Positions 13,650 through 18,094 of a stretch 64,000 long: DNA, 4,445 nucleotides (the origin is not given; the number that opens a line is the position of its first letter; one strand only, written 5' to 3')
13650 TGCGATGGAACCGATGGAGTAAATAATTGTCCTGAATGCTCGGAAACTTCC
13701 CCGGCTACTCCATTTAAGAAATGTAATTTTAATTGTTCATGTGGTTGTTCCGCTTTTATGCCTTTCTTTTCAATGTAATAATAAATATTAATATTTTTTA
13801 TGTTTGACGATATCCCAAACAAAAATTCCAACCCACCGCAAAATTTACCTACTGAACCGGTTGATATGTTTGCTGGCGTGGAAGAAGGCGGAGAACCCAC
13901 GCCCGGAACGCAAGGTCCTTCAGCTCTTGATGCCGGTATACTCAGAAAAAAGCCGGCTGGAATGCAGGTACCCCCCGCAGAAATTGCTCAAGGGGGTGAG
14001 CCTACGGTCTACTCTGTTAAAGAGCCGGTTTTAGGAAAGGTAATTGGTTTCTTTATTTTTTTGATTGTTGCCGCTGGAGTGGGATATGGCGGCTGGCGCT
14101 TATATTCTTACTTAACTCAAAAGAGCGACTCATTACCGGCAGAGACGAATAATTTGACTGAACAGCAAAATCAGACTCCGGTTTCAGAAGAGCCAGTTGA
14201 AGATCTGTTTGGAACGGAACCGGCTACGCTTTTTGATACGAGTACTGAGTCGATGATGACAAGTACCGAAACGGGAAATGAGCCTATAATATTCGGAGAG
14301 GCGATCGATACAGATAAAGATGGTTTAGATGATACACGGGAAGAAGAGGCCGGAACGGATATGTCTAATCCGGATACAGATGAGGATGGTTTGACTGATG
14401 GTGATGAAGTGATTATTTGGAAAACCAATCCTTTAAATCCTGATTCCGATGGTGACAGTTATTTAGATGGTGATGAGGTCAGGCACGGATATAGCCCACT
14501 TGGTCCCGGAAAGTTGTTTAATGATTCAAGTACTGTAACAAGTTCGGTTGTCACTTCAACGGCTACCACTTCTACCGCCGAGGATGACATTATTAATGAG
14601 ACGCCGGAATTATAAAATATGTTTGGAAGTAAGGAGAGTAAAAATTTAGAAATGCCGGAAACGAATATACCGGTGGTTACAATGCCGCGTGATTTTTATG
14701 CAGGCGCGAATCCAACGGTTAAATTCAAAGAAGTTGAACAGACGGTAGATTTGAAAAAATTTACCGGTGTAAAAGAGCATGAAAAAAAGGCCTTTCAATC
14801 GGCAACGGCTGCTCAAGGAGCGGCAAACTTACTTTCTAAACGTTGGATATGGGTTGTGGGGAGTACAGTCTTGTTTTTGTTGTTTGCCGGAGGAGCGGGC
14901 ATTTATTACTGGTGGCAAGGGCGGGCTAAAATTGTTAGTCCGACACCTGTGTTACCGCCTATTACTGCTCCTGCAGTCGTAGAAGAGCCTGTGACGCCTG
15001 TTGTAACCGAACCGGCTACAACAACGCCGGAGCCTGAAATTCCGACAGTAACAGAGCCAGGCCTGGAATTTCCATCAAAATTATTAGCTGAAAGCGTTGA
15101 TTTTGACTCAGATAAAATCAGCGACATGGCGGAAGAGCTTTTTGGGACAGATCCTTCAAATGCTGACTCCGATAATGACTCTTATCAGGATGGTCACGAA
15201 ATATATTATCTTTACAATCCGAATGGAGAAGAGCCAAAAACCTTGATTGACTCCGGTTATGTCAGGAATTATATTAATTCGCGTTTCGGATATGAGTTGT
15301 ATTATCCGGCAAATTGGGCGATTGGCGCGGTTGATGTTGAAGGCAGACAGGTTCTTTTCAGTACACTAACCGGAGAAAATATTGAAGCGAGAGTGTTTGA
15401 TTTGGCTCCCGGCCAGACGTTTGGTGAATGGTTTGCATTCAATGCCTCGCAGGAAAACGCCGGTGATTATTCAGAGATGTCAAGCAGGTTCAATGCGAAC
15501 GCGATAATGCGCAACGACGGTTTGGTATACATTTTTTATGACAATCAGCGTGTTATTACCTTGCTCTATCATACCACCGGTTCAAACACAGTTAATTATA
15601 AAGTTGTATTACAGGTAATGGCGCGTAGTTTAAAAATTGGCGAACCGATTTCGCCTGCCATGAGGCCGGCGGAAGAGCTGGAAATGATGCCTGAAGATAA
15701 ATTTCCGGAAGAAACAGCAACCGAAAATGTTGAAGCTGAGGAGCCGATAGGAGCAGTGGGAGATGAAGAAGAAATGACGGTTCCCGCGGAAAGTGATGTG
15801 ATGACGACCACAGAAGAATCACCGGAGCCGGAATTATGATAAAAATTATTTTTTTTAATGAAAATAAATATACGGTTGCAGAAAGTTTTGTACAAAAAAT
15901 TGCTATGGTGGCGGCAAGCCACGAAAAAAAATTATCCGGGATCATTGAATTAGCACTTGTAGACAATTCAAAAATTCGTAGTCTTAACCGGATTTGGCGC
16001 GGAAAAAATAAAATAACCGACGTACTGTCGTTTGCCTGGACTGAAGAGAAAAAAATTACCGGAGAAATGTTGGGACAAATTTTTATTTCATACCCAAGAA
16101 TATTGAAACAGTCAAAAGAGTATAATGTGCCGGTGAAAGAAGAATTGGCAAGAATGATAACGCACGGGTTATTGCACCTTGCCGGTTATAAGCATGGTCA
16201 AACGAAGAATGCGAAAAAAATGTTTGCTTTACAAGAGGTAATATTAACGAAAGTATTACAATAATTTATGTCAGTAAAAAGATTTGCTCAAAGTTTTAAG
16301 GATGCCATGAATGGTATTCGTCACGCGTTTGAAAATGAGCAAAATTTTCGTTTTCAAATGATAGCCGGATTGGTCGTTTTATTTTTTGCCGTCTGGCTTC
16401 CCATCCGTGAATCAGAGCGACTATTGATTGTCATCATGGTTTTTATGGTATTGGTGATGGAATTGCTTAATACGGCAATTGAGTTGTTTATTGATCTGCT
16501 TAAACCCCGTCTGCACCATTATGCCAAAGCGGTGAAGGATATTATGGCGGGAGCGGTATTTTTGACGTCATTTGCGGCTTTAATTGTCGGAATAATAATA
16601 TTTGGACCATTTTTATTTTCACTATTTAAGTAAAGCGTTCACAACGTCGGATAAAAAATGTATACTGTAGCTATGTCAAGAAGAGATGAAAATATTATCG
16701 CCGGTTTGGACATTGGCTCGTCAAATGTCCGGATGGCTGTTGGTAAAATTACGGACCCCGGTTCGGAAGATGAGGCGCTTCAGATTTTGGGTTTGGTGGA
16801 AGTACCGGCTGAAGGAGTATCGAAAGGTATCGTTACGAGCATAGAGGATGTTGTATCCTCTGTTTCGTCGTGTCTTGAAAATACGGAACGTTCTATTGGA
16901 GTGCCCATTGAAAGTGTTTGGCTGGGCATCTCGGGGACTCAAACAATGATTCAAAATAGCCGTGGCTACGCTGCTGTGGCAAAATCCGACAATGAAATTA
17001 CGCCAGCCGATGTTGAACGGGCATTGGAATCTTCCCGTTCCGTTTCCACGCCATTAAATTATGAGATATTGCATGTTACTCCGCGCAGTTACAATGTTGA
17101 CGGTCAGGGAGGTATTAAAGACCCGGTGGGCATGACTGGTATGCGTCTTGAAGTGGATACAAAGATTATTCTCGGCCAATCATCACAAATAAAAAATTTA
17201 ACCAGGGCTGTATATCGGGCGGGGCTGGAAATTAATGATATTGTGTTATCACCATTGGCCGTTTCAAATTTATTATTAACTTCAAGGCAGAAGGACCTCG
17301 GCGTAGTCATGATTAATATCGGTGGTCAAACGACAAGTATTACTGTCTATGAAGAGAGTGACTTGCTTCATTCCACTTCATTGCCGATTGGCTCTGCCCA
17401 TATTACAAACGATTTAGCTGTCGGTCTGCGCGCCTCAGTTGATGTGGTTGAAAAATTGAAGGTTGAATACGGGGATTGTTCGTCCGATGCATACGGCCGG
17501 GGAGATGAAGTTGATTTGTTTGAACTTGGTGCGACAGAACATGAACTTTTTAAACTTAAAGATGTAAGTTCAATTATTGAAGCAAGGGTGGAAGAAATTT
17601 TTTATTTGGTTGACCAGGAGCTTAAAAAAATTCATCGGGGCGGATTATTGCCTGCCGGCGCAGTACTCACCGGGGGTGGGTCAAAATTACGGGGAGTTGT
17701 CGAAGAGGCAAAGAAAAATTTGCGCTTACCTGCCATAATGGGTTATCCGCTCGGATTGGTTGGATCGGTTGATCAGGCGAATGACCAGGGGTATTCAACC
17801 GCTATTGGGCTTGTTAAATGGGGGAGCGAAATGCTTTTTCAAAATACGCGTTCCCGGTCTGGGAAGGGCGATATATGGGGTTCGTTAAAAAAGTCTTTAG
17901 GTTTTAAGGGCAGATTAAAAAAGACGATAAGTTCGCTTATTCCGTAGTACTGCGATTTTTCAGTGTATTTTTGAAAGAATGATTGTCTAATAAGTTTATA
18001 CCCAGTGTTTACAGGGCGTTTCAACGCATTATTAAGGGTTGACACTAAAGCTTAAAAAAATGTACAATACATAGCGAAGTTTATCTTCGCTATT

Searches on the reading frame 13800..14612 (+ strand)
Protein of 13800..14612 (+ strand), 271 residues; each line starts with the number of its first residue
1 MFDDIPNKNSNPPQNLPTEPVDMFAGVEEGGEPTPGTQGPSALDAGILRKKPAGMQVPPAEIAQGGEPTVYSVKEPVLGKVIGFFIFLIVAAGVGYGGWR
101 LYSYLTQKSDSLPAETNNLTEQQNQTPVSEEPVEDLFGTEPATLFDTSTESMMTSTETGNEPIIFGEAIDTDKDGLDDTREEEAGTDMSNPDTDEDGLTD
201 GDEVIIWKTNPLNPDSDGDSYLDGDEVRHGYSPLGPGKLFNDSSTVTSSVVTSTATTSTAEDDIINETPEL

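Call 68: search_protein_families(library=pfam, proteins=[window:13800-14612:+], max_evalue=0.001)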
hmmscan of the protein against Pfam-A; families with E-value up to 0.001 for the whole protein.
window:13800-14612:+ (271 aa): 1 family
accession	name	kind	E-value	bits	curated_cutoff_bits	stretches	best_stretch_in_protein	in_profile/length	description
PF18884.5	TSP3_bac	-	2e-09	37.5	25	1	192-214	1-22/22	Bacterial TSP3 repeat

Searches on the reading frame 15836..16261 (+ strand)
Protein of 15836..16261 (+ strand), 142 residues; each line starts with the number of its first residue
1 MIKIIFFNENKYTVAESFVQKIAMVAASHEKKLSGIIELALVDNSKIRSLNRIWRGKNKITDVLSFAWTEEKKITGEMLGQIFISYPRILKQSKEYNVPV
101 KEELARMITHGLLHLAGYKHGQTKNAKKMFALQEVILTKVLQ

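Call 68: search_protein_families(library=pfam, proteins=[window:15836-16261:+], max_evalue=0.001)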
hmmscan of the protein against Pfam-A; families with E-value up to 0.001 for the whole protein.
window:15836-16261:+ (142 aa): 1 family
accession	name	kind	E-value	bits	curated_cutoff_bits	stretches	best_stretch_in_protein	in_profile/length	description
PF02130.23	YbeY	-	4e-33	114.5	25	1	17-139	9-128/129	Endoribonuclease YbeY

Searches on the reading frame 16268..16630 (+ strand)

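Call 68: search_protein_families(library=pfam, proteins=[window:16268-16630:+], max_evalue=0.001)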
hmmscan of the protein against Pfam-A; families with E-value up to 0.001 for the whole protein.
window:16268-16630:+ (121 aa): 1 family
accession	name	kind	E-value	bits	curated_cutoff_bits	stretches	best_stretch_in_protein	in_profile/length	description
PF01219.24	DAGK_prokar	-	9.7e-33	112.5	22.3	1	12-112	2-102/102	Prokaryotic diacylglycerol kinase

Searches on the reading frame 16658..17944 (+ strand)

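Call 68: search_protein_families(library=pfam, proteins=[window:16658-17944:+], max_evalue=0.001)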
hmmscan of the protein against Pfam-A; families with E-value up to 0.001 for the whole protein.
window:16658-17944:+ (429 aa): 4 families
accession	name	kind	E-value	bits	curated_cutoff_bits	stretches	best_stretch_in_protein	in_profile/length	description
PF14450.12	FtsA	-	9.4e-28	97.6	31.8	1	217-384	1-127/127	Cell division protein FtsA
PF02491.25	SHS2_FTSA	-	4.5e-25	88.2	25.4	1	93-171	1-78/79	SHS2 domain inserted in FTSA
PF06723.19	MreB_Mbl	-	5.3e-07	29.2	27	1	214-361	145-303/327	MreB/Mbl protein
PF11104.14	PilM_2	-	0.00059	19.3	27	0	204-269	170-235/340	Type IV pilus assembly protein PilM;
